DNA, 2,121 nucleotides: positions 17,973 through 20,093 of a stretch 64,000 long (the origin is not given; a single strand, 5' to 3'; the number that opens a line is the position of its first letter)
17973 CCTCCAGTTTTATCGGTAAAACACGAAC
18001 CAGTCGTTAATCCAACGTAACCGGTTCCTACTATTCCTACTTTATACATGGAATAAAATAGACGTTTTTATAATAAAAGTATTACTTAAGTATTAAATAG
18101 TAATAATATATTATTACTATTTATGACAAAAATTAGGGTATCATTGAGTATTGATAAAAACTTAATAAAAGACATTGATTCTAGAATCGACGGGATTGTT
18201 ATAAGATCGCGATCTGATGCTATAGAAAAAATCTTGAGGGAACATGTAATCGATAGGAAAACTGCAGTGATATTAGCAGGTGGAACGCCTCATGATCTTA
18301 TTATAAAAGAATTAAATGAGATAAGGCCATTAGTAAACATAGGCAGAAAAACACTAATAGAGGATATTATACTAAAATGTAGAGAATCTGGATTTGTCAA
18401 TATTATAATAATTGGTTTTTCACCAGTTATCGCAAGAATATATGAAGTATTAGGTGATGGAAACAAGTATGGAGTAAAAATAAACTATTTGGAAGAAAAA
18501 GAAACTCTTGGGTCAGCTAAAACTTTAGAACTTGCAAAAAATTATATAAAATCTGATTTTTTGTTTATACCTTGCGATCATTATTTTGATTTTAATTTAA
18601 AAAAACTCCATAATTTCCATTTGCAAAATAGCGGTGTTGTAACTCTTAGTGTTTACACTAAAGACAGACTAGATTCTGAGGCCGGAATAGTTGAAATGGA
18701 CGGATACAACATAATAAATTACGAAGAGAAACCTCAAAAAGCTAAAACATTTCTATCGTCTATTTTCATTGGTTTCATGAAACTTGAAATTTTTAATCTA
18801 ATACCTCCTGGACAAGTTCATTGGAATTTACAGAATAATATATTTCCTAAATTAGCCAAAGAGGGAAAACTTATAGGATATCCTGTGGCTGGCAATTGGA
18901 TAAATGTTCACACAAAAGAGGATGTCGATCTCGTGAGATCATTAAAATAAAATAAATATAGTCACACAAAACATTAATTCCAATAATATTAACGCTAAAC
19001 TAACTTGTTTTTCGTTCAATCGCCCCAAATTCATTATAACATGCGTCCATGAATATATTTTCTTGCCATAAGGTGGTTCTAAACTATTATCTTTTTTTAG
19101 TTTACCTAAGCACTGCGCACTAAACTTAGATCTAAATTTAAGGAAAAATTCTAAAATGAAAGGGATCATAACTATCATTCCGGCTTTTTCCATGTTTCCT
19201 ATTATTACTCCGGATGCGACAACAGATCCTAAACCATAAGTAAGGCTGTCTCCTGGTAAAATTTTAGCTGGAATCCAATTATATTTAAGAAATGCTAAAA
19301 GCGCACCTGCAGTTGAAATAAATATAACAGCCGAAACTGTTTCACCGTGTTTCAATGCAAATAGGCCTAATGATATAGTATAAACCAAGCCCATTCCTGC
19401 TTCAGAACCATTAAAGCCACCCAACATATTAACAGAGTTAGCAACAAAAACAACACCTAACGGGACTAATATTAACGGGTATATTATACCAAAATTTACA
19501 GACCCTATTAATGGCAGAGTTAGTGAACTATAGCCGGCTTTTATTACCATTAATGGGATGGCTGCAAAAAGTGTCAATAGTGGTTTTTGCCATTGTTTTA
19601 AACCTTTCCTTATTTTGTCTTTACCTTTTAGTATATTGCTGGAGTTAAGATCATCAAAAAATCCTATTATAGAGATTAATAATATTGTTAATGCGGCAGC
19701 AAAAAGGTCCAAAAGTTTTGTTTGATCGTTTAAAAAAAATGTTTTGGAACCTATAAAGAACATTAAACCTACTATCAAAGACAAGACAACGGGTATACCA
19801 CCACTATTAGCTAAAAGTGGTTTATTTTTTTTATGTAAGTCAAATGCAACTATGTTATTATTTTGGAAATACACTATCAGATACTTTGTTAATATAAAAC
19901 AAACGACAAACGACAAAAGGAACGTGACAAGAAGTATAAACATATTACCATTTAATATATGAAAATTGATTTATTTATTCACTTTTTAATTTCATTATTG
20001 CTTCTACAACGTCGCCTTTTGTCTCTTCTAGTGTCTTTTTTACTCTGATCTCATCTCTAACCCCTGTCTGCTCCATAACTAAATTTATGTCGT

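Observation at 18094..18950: RHH DNA-binding domain fused to a nucleotidyltransferase fold with a degenerate active-site loop, behind a perfect 30-bp palindrome: candidate sugar-nucleotide-sensing regulator of the glycan island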

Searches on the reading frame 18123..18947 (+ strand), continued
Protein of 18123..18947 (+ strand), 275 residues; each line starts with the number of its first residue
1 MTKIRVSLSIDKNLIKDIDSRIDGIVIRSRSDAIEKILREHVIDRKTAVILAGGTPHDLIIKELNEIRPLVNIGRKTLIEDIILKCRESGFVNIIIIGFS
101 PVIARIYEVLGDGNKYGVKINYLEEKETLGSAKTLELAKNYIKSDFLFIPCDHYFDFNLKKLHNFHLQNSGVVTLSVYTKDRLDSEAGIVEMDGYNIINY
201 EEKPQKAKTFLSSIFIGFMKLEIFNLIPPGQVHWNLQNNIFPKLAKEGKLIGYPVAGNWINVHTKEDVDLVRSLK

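Call 43: search_protein_families(library=pfam, proteins=[L007:7086-8144:-, L021:1936-2928:-, L007:4815-5402:-, L010:4825-5499:+, L002:4845-5783:+, L017:4801-5859:+, L018:4743-5309:+, L014:2952-3821:+, L003:4855-5715:+, L016:4817-5719:+], max_evalue=0.00001)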
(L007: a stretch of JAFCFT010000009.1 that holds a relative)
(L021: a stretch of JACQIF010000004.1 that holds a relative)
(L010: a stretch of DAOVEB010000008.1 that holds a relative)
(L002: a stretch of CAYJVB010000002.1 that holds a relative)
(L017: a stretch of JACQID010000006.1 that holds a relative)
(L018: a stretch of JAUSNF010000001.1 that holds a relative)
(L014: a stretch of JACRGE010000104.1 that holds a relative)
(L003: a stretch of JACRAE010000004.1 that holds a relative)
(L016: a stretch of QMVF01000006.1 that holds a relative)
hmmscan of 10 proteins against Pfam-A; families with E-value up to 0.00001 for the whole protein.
L007:7086-8144:- (353 aa): 5 families
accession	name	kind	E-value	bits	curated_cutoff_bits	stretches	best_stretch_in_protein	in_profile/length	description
PF01370.27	Epimerase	-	3.8e-44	151.3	20.9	1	3-239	1-226/240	NAD dependent epimerase/dehydratase family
PF16363.11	GDP_Man_Dehyd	-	5.7e-34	118.5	27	1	4-345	1-332/332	GDP-mannose 4,6 dehydratase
PF01073.25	3Beta_HSD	-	8.1e-10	38.6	22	1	4-169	1-158/280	3-beta hydroxysteroid dehydrogenase/isomerase family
PF07993.18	NAD_binding_4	-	3.3e-09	36.7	20.1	1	67-196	88-214/258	Male sterility protein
PF04321.23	RmlD_sub_bind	-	2.7e-08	33.7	27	1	1-242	1-201/287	RmlD substrate binding domain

L021:1936-2928:- (331 aa): 7 families
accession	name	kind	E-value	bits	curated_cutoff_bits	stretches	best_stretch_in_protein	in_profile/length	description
PF01370.27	Epimerase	-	6.1e-55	186.7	20.9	1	3-235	1-240/240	NAD dependent epimerase/dehydratase family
PF16363.11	GDP_Man_Dehyd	-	1.7e-40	140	27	1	4-288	1-322/332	GDP-mannose 4,6 dehydratase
PF01073.25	3Beta_HSD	-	3e-24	86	22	1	4-221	1-230/280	3-beta hydroxysteroid dehydrogenase/isomerase family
PF13460.12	NAD_binding_10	-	9.1e-15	55.4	27.2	1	7-167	1-145/184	NAD(P)H-binding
PF04321.23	RmlD_sub_bind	-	2.6e-14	53.4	27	1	1-274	1-255/287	RmlD substrate binding domain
PF07993.18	NAD_binding_4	-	5.2e-12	45.9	20.1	1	55-203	73-243/258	Male sterility protein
PF02719.21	Polysacc_synt_2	-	2.8e-10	40.3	20.2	1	4-258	2-252/293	Polysaccharide biosynthesis protein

L007:4815-5402:- (196 aa): 0 families

L010:4825-5499:+ (225 aa): 2 families
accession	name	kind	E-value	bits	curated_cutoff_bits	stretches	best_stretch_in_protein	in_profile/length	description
PF00535.33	Glycos_transf_2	-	5.5e-30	104.9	23.3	1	6-166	1-167/168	Glycosyl transferase family 2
PF10111.15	Glyco_tranf_2_2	-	3.2e-06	27.3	27.3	1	6-95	1-95/276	Glycosyltransferase like family 2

L002:4845-5783:+ (313 aa): 3 families
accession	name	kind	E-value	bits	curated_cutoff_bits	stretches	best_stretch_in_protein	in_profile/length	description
PF00535.33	Glycos_transf_2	-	4.1e-27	95.6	23.3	1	7-113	1-112/168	Glycosyl transferase family 2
PF10111.15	Glyco_tranf_2_2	-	8.2e-13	48.9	27.3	1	7-201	1-223/276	Glycosyltransferase like family 2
PF13641.12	Glyco_tranf_2_3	-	1.9e-10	41.6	27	1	4-207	1-224/230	Glycosyltransferase like family 2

L017:4801-5859:+ (353 aa): 3 families
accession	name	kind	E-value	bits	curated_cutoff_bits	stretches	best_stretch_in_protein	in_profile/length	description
PF00483.29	NTP_transferase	-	7.3e-51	173.5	21.2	1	2-237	1-243/245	Nucleotidyl transferase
PF00132.30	Hexapep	-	1.7e-09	37.4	27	1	258-286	2-30/36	Bacterial transferase hexapeptide (six repeats)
PF12804.13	NTP_transf_3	-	1.7e-07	32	27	1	3-110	1-95/160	MobA-like NTP transferase domain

L018:4743-5309:+ (189 aa): 0 families

L014:2952-3821:+ (290 aa): 6 families
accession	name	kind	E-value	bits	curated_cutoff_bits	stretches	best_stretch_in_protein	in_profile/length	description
PF04321.23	RmlD_sub_bind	-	6.5e-72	242.4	27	1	3-283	2-280/287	RmlD substrate binding domain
PF01370.27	Epimerase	-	6.7e-23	81.8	20.9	1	4-207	1-226/240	NAD dependent epimerase/dehydratase family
PF16363.11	GDP_Man_Dehyd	-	5.1e-14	52.9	27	1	39-156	55-177/332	GDP-mannose 4,6 dehydratase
PF02719.21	Polysacc_synt_2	-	1.7e-13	50.9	20.2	1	39-111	57-130/293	Polysaccharide biosynthesis protein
PF07993.18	NAD_binding_4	-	1.9e-09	37.5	20.1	1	61-163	90-212/258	Male sterility protein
PF01073.25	3Beta_HSD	-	4.7e-08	32.8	22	1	31-145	39-159/280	3-beta hydroxysteroid dehydrogenase/isomerase family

L003:4855-5715:+ (287 aa): 1 family
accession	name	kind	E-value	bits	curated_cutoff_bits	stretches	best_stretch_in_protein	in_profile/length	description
PF02355.23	SecD_SecF_C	-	1.4e-17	64.2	20.5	1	100-274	6-186/189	Protein export membrane protein SecD/SecF, C-terminal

L016:4817-5719:+ (301 aa): 4 families
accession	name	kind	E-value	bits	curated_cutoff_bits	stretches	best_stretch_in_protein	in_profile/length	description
PF04321.23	RmlD_sub_bind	-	1.2e-68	231.7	27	1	4-289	3-283/287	RmlD substrate binding domain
PF01370.27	Epimerase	-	1.5e-22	80.6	20.9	1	5-189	2-204/240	NAD dependent epimerase/dehydratase family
PF16363.11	GDP_Man_Dehyd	-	7.1e-10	39.3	27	1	40-151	54-169/332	GDP-mannose 4,6 dehydratase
PF01073.25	3Beta_HSD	-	8e-06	25.5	22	0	5-203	1-224/280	3-beta hydroxysteroid dehydrogenase/isomerase family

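Call 49: find_encoding_contigs(protein=P0114, flank=4000, max_places=3)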
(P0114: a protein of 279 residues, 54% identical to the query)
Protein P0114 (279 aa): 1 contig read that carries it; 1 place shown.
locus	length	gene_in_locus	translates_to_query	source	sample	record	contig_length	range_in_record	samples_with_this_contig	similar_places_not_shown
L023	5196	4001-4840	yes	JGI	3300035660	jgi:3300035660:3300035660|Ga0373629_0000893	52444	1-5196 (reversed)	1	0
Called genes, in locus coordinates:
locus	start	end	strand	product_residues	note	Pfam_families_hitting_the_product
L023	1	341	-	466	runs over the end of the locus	PF02310:B12-binding, PF04055:Radical_SAM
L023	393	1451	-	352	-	PF01073:3Beta_HSD, PF01370:Epimerase, PF02719:Polysacc_synt_2, PF16363:GDP_Man_Dehyd, PF07993:NAD_binding_4 (weak)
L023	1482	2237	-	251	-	PF23441:SDR, PF00106:adh_short, PF08659:KR, PF13561:adh_short_C2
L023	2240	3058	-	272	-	PF00483:NTP_transferase, PF01128:IspD (weak), PF12804:NTP_transf_3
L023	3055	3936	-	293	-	PF03721:UDPG_MGDP_dh_N, PF03807:F420_oxidored (weak), PF03721:UDPG_MGDP_dh_N, PF00984:UDPG_MGDP_dh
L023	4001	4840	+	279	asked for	PF24434:DUF7557 (weak), PF00483:NTP_transferase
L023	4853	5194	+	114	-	?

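Call 50: find_encoding_contigs(protein=P0115, flank=4000, max_places=3)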
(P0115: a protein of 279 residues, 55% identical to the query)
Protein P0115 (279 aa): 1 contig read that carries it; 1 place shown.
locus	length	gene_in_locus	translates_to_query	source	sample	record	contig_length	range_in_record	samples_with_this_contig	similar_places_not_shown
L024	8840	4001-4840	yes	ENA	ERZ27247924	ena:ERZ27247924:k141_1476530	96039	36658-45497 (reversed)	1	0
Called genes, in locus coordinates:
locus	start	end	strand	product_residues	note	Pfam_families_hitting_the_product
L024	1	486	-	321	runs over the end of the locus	PF00106:adh_short, PF01073:3Beta_HSD, PF01370:Epimerase, PF02719:Polysacc_synt_2, PF04321:RmlD_sub_bind, PF07993:NAD_binding_4, PF08659:KR, PF16363:GDP_Man_Dehyd, +1 more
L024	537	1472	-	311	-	PF01073:3Beta_HSD, PF01370:Epimerase, PF02719:Polysacc_synt_2, PF04321:RmlD_sub_bind, PF13460:NAD_binding_10, PF16363:GDP_Man_Dehyd, PF07993:NAD_binding_4 (weak)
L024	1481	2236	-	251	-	PF23441:SDR, PF00106:adh_short, PF08659:KR, PF13561:adh_short_C2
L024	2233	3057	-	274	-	PF00483:NTP_transferase, PF01128:IspD (weak), PF12804:NTP_transf_3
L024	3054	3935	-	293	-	PF03721:UDPG_MGDP_dh_N, PF03807:F420_oxidored (faint), PF03721:UDPG_MGDP_dh_N, PF00984:UDPG_MGDP_dh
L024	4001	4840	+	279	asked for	PF00483:NTP_transferase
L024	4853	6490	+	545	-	-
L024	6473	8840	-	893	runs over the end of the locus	PF03104:DNA_pol_B_exo1, PF00136:DNA_pol_B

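Call 51: find_encoding_contigs(protein=P0118, flank=4000, max_places=3)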
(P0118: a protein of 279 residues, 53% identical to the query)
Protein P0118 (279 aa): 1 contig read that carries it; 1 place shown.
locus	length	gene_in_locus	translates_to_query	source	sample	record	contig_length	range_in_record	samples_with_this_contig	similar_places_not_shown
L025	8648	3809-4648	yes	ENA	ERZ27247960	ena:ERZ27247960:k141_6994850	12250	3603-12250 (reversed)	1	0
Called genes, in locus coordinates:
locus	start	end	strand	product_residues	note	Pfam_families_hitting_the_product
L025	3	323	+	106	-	?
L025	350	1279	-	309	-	PF01073:3Beta_HSD, PF01370:Epimerase, PF02719:Polysacc_synt_2, PF04321:RmlD_sub_bind, PF13460:NAD_binding_10 (weak), PF16363:GDP_Man_Dehyd, PF07993:NAD_binding_4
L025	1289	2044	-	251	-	PF23441:SDR, PF00106:adh_short, PF08659:KR, PF13561:adh_short_C2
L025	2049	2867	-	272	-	PF00483:NTP_transferase, PF01128:IspD (weak), PF12804:NTP_transf_3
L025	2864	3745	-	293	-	PF03721:UDPG_MGDP_dh_N, PF03807:F420_oxidored (weak), PF03721:UDPG_MGDP_dh_N, PF00984:UDPG_MGDP_dh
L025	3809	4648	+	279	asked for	PF00483:NTP_transferase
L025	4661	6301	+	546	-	-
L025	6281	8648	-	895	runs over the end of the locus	PF13482:RNase_H_2 (faint), PF03104:DNA_pol_B_exo1, PF00136:DNA_pol_B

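Call 67: find_encoding_contigs(protein=P0089, flank=3000, max_places=3)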
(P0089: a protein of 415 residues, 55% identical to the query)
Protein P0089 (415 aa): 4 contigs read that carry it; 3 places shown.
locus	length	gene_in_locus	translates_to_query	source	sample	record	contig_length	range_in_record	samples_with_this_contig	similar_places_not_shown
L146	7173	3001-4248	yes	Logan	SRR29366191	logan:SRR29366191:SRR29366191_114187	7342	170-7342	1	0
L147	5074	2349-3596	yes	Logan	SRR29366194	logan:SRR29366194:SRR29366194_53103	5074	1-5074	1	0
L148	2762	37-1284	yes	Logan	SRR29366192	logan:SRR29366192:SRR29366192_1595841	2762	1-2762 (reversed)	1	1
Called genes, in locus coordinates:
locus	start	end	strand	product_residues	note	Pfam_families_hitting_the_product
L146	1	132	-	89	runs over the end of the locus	PF00106:adh_short (weak), PF01370:Epimerase, PF01073:3Beta_HSD (weak), PF16363:GDP_Man_Dehyd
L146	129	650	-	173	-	PF01370:Epimerase, PF16363:GDP_Man_Dehyd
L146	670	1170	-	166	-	PF01073:3Beta_HSD, PF01370:Epimerase, PF02719:Polysacc_synt_2, PF16363:GDP_Man_Dehyd, PF07993:NAD_binding_4 (faint)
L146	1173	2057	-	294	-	PF00483:NTP_transferase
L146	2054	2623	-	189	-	PF03721:UDPG_MGDP_dh_N, PF00984:UDPG_MGDP_dh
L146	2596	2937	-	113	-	PF01210:NAD_Gly3P_dh_N (faint), PF02558:ApbA, PF02826:2-Hacid_dh_C (weak), PF03446:NAD_binding_2 (weak), PF03721:UDPG_MGDP_dh_N, PF03807:F420_oxidored (weak), PF03721:UDPG_MGDP_dh_N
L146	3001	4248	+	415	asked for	PF00483:NTP_transferase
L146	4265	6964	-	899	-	PF03104:DNA_pol_B_exo1, PF00136:DNA_pol_B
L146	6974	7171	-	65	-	?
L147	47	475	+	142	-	PF01073:3Beta_HSD, PF01370:Epimerase, PF02719:Polysacc_synt_2, PF16363:GDP_Man_Dehyd, PF07993:NAD_binding_4 (faint)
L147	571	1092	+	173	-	PF01370:Epimerase, PF16363:GDP_Man_Dehyd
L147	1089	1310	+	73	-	PF00106:adh_short (weak), PF01370:Epimerase, PF01073:3Beta_HSD (weak), PF16363:GDP_Man_Dehyd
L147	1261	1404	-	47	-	-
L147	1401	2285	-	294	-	PF02558:ApbA, PF02826:2-Hacid_dh_C (weak), PF03446:NAD_binding_2 (weak), PF03721:UDPG_MGDP_dh_N, PF03807:F420_oxidored (weak), PF03721:UDPG_MGDP_dh_N, PF00984:UDPG_MGDP_dh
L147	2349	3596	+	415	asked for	PF00483:NTP_transferase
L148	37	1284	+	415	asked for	PF00483:NTP_transferase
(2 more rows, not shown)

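Call 68: find_encoding_contigs(protein=P0113, flank=3000, max_places=2)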
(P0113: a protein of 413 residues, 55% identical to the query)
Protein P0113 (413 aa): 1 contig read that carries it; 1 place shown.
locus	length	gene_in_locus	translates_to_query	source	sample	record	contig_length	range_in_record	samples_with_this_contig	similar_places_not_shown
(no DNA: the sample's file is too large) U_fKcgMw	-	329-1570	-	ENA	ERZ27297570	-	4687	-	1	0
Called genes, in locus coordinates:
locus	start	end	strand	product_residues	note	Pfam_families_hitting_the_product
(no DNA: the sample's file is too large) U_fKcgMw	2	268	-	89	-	?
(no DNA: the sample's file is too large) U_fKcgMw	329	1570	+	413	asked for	PF00483:NTP_transferase, PF12804:NTP_transf_3 (weak)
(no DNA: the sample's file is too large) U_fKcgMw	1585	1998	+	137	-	PF00892:EamA, PF05653:Mg_trans_NIPA (weak)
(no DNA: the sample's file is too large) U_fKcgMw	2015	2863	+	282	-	PF02355:SecD_SecF_C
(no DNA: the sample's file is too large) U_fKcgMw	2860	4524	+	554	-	PF02355:SecD_SecF_C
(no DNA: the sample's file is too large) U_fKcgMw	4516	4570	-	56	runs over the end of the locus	?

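Call 69: find_encoding_contigs(protein=P0083, flank=3000, max_places=2)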
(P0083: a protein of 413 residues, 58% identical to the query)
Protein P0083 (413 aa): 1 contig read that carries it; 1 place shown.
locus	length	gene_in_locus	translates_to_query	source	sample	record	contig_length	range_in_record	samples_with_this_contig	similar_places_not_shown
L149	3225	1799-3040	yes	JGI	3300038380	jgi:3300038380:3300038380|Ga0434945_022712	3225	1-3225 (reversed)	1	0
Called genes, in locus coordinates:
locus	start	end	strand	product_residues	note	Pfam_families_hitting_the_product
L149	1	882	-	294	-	?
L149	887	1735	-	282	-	PF00483:NTP_transferase, PF12804:NTP_transf_3 (weak)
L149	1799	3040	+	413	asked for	PF00483:NTP_transferase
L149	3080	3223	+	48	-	?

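Call 71: search_protein_representatives(alignment_id=A1)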
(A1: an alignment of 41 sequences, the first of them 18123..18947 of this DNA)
Query: 41 sequences, 276 profile positions. Proteins with E-value up to 0.001 (for the whole library): 17761; up to 1e-10: 6141; up to 1e-30: 154. The best 150 are listed.
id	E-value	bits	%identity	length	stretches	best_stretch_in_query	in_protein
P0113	4.5e-121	419.5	-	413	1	3-272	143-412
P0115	1.6e-120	417.6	-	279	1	3-275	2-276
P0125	1.7e-107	374.9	-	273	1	1-275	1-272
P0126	2.5e-105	367.8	-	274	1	1-271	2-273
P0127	2.8e-102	357.8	-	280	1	1-275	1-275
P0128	1.4e-97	342.4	-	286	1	2-273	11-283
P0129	8.3e-92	323.5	-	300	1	2-274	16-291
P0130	1.2e-89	316.3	-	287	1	2-274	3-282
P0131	9.8e-83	293.7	-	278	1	1-274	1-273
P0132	5.9e-82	291.1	-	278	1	1-274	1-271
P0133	1.3e-81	290.0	-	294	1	2-267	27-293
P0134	7.1e-80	284.3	-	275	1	1-273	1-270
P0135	2.2e-79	282.7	-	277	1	2-273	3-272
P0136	4.6e-79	281.7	-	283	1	2-273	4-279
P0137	1.1e-73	264.1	-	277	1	1-274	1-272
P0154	6.5e-56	205.7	-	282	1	2-269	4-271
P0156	1.2e-54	201.6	-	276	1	2-272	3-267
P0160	3.9e-52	193.3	-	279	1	1-269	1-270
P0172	7.8e-47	175.9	-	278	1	2-271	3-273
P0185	6.2e-43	163.2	-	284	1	1-263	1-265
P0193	3.2e-41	157.5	-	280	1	2-260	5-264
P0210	4.1e-38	147.3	-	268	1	1-274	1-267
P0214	2.1e-37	145.0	-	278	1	2-267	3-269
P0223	1.2e-36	142.5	-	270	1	1-269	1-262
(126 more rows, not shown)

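Call 75: list_cluster_members(proteins=[P0154, P0160, P0185, P0210, P0223, P0172, P0193, P0214, P0137, P0156])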
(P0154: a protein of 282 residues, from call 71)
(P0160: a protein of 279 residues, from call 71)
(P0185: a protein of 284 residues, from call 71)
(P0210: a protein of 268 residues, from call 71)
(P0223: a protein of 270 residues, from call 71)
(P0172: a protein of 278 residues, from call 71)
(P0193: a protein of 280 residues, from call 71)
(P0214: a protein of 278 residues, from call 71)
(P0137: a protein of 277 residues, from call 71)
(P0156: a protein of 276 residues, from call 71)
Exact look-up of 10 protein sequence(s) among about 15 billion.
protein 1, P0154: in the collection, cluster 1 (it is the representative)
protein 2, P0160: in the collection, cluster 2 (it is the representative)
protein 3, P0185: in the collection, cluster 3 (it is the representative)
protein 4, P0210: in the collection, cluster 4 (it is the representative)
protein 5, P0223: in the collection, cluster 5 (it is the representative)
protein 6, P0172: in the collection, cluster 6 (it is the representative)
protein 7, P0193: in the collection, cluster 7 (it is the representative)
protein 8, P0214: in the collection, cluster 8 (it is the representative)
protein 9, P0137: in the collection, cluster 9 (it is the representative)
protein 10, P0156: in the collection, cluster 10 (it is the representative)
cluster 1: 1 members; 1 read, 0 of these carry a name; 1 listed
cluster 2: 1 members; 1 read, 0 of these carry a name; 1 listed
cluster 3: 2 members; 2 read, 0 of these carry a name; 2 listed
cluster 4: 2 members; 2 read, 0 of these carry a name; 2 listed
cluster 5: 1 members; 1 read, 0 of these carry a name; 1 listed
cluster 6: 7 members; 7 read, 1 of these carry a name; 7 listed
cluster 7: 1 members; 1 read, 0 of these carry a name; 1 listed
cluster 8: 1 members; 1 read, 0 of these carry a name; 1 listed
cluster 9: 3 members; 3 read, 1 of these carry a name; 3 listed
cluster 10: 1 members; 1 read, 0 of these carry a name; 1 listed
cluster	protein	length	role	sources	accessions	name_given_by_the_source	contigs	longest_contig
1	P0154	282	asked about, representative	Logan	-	-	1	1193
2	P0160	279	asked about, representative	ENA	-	-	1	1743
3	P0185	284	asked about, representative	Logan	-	-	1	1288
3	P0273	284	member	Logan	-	-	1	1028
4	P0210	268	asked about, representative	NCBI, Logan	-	-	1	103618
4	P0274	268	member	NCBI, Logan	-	-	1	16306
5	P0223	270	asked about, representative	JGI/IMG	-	-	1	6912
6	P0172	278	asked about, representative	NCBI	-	-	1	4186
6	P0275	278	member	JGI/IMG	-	NDP-sugar pyrophosphorylase family protein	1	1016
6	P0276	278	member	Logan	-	-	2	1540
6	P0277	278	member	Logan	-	-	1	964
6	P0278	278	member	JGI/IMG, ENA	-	-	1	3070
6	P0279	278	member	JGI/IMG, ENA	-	-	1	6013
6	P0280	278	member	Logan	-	-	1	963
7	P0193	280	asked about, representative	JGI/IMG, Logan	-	-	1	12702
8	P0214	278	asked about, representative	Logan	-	-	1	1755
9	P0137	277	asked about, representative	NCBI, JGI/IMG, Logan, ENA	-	NDP-sugar pyrophosphorylase family protein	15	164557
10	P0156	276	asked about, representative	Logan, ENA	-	-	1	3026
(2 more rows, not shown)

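Call 76: find_encoding_contigs(protein=P0210, flank=3000, max_places=2)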
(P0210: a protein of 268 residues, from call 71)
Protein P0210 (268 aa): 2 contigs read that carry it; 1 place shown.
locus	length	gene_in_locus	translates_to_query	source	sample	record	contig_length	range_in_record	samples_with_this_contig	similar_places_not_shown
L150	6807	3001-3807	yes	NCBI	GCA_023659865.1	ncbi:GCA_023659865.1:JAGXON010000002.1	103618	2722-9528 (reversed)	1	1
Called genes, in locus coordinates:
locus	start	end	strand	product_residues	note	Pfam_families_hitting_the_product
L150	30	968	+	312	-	PF00696:AA_kinase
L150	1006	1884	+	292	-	PF02729:OTCace_N, PF00185:OTCace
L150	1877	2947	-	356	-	PF01266:DAO (faint), PF01494:FAD_binding_3 (faint), PF03486:HI0933_like, PF05834:Lycopene_cycl (faint), PF13450:NAD_binding_8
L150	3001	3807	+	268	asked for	PF00483:NTP_transferase, PF12804:NTP_transf_3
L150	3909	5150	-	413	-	PF01979:Amidohydro_1, PF07969:Amidohydro_3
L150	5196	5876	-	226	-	PF01048:PNP_UDP_1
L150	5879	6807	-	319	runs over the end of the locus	PF01073:3Beta_HSD, PF01370:Epimerase, PF02719:Polysacc_synt_2, PF04321:RmlD_sub_bind, PF07993:NAD_binding_4, PF08659:KR, PF13460:NAD_binding_10, PF16363:GDP_Man_Dehyd, +1 more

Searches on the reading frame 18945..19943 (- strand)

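Call 3: search_protein_families(library=pfam, proteins=[window:18945-19943:-], max_evalue=0.01)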
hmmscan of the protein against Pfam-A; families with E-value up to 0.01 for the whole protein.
window:18945-19943:- (333 aa): 1 family
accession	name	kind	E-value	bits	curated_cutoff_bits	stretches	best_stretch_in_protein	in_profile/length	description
PF00953.26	Glycos_transf_4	-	5.1e-31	108.3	27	1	81-249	2-159/160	Glycosyl transferase family 4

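Call 23: search_protein_families(library=ncbifam, proteins=[window:18945-19943:-], max_evalue=1e-10)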
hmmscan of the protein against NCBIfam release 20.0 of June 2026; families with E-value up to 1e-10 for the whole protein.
window:18945-19943:- (333 aa): 1 family
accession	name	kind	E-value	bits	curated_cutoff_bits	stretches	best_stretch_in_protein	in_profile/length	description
NF053644.1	MraY_archaea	equivalog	2.8e-14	53.2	450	1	132-259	163-285/340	pseudomurein biosynthesis MraY family phospho-N-acetylmuramoyl-pentapeptide-transferase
